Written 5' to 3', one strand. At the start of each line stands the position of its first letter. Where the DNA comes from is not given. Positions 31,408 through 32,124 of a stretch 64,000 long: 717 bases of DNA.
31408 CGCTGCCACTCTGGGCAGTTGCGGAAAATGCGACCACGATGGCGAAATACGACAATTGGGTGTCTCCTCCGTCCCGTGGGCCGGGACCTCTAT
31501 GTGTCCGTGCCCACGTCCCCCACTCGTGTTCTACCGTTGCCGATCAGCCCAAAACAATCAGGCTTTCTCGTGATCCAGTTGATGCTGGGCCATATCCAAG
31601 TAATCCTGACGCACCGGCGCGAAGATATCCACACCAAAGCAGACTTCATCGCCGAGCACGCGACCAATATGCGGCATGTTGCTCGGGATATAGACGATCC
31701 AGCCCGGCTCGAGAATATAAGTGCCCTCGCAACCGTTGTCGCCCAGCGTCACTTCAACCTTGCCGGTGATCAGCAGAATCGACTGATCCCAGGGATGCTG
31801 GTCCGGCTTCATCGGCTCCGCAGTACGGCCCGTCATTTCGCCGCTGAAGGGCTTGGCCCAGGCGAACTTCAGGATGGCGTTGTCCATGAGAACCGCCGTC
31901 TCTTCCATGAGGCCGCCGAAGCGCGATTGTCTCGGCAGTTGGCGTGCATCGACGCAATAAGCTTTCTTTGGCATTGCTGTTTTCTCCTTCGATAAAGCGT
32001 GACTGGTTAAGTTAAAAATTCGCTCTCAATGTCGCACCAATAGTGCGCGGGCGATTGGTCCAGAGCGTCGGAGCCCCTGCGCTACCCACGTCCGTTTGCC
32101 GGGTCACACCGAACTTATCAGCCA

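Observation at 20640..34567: Composite uptake/processing locus that does not map to a pathway I recognise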

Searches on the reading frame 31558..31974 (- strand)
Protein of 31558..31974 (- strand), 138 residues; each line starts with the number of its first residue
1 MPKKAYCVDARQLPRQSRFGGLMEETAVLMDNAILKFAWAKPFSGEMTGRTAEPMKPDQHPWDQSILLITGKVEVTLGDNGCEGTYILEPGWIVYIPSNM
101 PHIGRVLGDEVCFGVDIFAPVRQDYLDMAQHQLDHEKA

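Call 3: search_protein_families(library=pfam, proteins=[window:31558-31974:-], max_evalue=0.001)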
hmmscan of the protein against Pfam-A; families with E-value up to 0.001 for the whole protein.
window:31558-31974:- (138 aa): 1 family
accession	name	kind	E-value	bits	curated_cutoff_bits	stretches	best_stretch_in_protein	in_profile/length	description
PF07883.17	Cupin_2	-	1.6e-08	34.6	27.2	1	56-117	12-69/70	Cupin domain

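Call 4: search_protein_families(library=ncbifam, proteins=[window:31558-31974:-], max_evalue=0.001)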
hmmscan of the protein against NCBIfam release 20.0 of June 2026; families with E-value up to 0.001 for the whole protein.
window:31558-31974:- (138 aa): 0 families

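Call 30: search_solved_structures(query=window:31558-31974:-, max_evalue=10, show_alignments=2)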
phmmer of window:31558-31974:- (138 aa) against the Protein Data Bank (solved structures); distinct sequences matched with E-value up to 10: 32.
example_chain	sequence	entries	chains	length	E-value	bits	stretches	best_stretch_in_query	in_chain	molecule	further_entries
4e2g_A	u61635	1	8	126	8.2e-09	38.6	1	55-130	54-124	Cupin 2 conserved barrel domain protein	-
9bwf_A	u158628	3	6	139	0.00028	23.9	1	56-127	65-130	Cellulose oxidative enzyme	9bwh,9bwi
4csw_A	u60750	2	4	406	0.0012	21.8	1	83-124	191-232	CUPIN 4 FAMILY PROTEIN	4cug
4met_A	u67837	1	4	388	0.0052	19.8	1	56-128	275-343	Oxalate decarboxylase OxdC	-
3s0m_A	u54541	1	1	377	0.0088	19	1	56-128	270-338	Oxalate decarboxylase oxdC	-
2uy8_A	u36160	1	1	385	0.0088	19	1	56-128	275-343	OXALATE DECARBOXYLASE OXDC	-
2uya_A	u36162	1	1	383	0.009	19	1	56-128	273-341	OXALATE DECARBOXYLASE OXDC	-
5vg3_A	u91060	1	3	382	0.0092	19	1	56-128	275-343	Oxalate decarboxylase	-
2uyb_A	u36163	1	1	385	0.0092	18.9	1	56-128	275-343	OXALATE DECARBOXYLASE OXDC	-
2v09_A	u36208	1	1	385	0.0093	18.9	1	56-128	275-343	OXALATE DECARBOXYLASE OXDC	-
6ufi_A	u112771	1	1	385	0.0094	18.9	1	56-128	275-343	Cupin domain-containing protein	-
1j58_A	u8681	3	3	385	0.0094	18.9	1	56-128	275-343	YVRK PROTEIN | OXALATE DECARBOXYLASE OXDC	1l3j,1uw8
2uy9_A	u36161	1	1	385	0.0095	18.9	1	56-128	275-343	OXALATE DECARBOXYLASE OXDC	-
5hi0_A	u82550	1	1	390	0.0097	18.9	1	56-128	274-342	Oxalate decarboxylase OxdC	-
6tzp_A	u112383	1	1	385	0.01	18.8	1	56-128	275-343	Oxalate decarboxylase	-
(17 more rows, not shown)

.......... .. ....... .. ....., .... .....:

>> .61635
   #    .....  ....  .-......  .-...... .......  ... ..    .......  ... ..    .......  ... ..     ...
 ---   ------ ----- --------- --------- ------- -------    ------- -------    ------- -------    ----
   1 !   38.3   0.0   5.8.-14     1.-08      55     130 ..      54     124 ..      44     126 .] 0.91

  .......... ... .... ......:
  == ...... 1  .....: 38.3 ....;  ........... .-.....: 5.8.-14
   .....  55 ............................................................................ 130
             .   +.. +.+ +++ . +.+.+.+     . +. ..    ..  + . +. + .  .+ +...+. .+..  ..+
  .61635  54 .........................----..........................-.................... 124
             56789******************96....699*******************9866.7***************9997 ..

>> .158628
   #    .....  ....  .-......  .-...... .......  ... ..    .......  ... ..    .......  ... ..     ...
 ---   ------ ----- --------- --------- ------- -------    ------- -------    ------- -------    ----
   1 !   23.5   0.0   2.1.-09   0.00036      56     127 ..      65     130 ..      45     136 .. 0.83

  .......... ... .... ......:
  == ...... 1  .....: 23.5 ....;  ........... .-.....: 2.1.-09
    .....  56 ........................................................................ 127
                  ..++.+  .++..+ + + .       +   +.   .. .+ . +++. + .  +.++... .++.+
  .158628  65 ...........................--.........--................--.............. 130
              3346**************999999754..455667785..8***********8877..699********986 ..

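Call 55: find_homologous_proteins(query=window:31558-31974:-, max_evalue=0.001)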
Query window:31558-31974:- (138 aa): 67 proteins with E <= 0.001 among 69 candidates.
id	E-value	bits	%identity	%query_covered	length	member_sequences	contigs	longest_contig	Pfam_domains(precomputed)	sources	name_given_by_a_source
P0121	7.4e-82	290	91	100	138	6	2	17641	PF07883.18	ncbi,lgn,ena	-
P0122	6.8e-79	281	87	100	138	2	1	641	PF07883.18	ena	-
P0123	1.6e-77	276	84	100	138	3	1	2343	PF07883.18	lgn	-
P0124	1.2e-70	254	81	99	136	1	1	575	PF07883.18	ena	-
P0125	2.2e-70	253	82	99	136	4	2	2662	PF07883.18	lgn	-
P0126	2.8e-70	253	80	100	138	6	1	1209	PF07883.18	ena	-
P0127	1.2e-68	247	78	100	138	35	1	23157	PF07883.18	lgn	-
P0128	3.5e-67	243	75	100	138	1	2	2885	PF07883.18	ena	-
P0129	7.7e-67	241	78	99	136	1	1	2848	PF07883.18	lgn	-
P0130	6.0e-66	239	75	100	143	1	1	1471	PF07883.18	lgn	-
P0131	1.3e-65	237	76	99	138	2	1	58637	PF07883.18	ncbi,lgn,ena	-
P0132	2.0e-65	237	77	99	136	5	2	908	PF07883.18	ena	-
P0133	4.7e-65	236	74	100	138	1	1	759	PF07883.18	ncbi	-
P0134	6.3e-65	235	75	100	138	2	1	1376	PF07883.18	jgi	jgi:quercetin dioxygenase-like cupin family protein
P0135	6.2e-64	232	73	99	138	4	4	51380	PF07883.18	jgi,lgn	-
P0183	9.9e-49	183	62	99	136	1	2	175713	PF07883.18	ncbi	-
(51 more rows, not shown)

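Call 66: predict_structure(alignment_id=A2)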
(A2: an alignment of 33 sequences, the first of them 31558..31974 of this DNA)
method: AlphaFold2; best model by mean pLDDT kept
length: 138 residues; sequences in the alignment: 33
mean_pLDDT: 87.7   pTM: 0.79
mean pLDDT of the five models: 87.7, 86.8, 85.6, 83.4, 77.9
residues with pLDDT >= 90: 64; 70-90: 70; 50-70: 4; < 50: 0
segments of 3 or more residues with pLDDT < 50: none
pLDDT, mean of each block of 10 residues (from residue 1): 74 89 90 90 78 82 93 93 95 93 90 91 86 82
secondary structure, 60 per line:
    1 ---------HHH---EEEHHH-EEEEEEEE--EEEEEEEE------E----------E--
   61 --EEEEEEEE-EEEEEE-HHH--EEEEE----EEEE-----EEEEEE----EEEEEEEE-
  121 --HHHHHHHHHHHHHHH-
elements in order: E16-18 E23-30 E33-40 E63-70 E72-77 E84-88 E93-96 E102-107 E112-119 H123-137

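Call 69: fold_search(model_id=the predicted structure, library=pdb)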
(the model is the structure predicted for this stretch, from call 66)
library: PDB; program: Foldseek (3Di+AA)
matches with E <= 10: 1832; with E <= 0.001: 592
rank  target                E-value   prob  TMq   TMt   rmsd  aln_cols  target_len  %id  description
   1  4e2g_D                2.1e-09  1.00  0.74  0.87   1.9       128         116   26  Crystal structure of Cupin fold protein Sthe2323 from Sphaerobacter thermophilus (released 2012-03-21)
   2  4e2g_A                2.3e-09  1.00  0.74  0.87   1.9       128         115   26  Crystal structure of Cupin fold protein Sthe2323 from Sphaerobacter thermophilus (released 2012-03-21)
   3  4e2g_B                5.7e-09  1.00  0.74  0.89   1.8       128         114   26  Crystal structure of Cupin fold protein Sthe2323 from Sphaerobacter thermophilus (released 2012-03-21)
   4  8hjz_A                2.5e-08  1.00  0.65  0.75   3.2       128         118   16  Crystal structure of a cupin protein (tm1459, H52A/H58Q mutant) in copper (Cu) substituted form (released 2023-06-14)
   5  8hjy_A                2.9e-08  1.00  0.66  0.76   3.1       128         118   15  Crystal structure of a cupin protein (tm1459, H52A/H58E/F104W mutant) in copper (Cu) substituted form (released 2023-06-14)
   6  8zyg_A                3.2e-08  1.00  0.65  0.75   3.2       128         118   16  Crystal structure of a cupin protein (tm1459, I49C-4py/H52A/C106D mutant) in copper (Cu) substituted form (released 2024-09-04)
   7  4e2g_C                3.8e-08  1.00  0.74  0.81   1.8       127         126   27  Crystal structure of Cupin fold protein Sthe2323 from Sphaerobacter thermophilus (released 2012-03-21)
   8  6l2e_A                7.1e-08  1.00  0.68  0.78   2.9       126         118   16  Crystal structure of a cupin protein (tm1459, H52A mutant) in copper (Cu) substituted form (released 2020-04-01)
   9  8zyg_B                7.9e-08  1.00  0.64  0.76   3.1       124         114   15  Crystal structure of a cupin protein (tm1459, I49C-4py/H52A/C106D mutant) in copper (Cu) substituted form (released 2024-09-04)
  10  8zyh_B                7.9e-08  1.00  0.64  0.76   3.1       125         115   14  Crystal structure of a cupin protein (tm1459, I49C-4py/H52A/H54A/C106D mutant) in copper (Cu) substituted form (released 2024-09-04)
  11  8zyh_A                7.9e-08  1.00  0.65  0.75   3.1       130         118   15  Crystal structure of a cupin protein (tm1459, I49C-4py/H52A/H54A/C106D mutant) in copper (Cu) substituted form (released 2024-09-04)
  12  5wse_C                8.4e-08  1.00  0.66  0.82   1.8       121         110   16  Crystal structure of a cupin protein (tm1459) in osmium (Os) substituted form I (released 2017-05-31)
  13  9jew_A                8.8e-08  1.00  0.64  0.74   3.1       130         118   15  Crystal structure of a cupin protein (tm1459, C106V mutant) in iron (Fe) substituted form (released 2025-05-07)
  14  8hjx_A                9.8e-08  1.00  0.66  0.76   3.2       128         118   15  Crystal structure of a cupin protein (tm1459, H52A/H58E mutant) in copper (Cu) substituted form (released 2023-06-14)
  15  8awn                  1.1e-07  1.00  0.67  0.83   2.3       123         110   15  Crystal structure of a manganese-containing cupin (tm1459) from Thermotoga maritima, variant C106Q (released 2023-03-08)
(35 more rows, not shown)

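Call 73: find_encoding_contigs(protein=P0183, flank=10000, max_places=1)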
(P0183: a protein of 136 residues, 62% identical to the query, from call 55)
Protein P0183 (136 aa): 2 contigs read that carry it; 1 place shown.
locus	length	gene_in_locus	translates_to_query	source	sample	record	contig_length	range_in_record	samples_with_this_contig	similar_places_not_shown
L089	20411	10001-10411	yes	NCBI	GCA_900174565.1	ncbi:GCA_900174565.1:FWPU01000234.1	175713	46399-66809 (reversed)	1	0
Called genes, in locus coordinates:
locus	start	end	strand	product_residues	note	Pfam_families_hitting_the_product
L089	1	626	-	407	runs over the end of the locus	PF02771:Acyl-CoA_dh_N, PF02770:Acyl-CoA_dh_M, PF00441:Acyl-CoA_dh_1, PF08028:Acyl-CoA_dh_2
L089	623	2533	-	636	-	PF00724:Oxidored_FMN, PF00070:Pyr_redox (weak), PF01266:DAO (faint), PF03486:HI0933_like (weak), PF07992:Pyr_redox_2, PF12831:FAD_oxidored, PF13450:NAD_binding_8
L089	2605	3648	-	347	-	PF00701:DHDPS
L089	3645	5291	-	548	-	PF01977:UbiD, PF20696:UbiD_C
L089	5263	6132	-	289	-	PF06314:ADC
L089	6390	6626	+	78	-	-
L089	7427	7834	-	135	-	PF01548:DEDD_Tnp_IS110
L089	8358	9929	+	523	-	PF00496:SBP_bac_5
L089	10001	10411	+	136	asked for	PF07883:Cupin_2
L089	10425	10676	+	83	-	-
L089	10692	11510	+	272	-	PF09339:HTH_IclR, PF01022:HTH_5 (faint), PF12802:MarR_2 (faint), PF01614:IclR_C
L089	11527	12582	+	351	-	PF00701:DHDPS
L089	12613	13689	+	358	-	-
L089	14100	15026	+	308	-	PF19300:BPD_transp_1_N, PF00528:BPD_transp_1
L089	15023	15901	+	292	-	PF00528:BPD_transp_1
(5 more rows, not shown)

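Call 74: find_encoding_contigs(protein=P0135, flank=10000, max_places=1)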
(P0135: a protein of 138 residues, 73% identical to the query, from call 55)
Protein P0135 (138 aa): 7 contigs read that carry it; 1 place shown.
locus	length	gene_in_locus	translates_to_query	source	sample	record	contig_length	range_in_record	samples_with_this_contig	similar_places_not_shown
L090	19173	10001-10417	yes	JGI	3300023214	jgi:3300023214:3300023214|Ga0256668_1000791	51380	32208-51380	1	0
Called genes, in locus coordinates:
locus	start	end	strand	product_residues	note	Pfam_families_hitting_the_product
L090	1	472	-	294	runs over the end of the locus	PF13442:Cytochrome_CBB3 (weak), PF00034:Cytochrom_C (weak)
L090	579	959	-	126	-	PF00034:Cytochrom_C (weak), PF13442:Cytochrome_CBB3 (weak)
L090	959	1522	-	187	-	PF06351:Allene_ox_cyc (faint), PF18678:AOC_like (weak)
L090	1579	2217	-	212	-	-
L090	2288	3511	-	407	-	PF02771:Acyl-CoA_dh_N, PF02770:Acyl-CoA_dh_M, PF00441:Acyl-CoA_dh_1, PF08028:Acyl-CoA_dh_2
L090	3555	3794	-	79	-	-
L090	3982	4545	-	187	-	PF00072:Response_reg, PF03861:ANTAR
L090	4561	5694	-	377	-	PF07536:HWE_HK, PF07568:HisKA_2, PF13581:HATPase_c_2, PF02518:HATPase_c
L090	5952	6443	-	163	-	PF07681:DoxX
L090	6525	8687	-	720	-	PF07715:Plug, PF00593:TonB_dep_Rec_b-barrel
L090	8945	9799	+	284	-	PF09339:HTH_IclR, PF12802:MarR_2 (weak), PF12840:HTH_20 (weak), PF01614:IclR_C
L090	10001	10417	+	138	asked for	PF07883:Cupin_2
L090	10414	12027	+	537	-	PF00496:SBP_bac_5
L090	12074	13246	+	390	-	-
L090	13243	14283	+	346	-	-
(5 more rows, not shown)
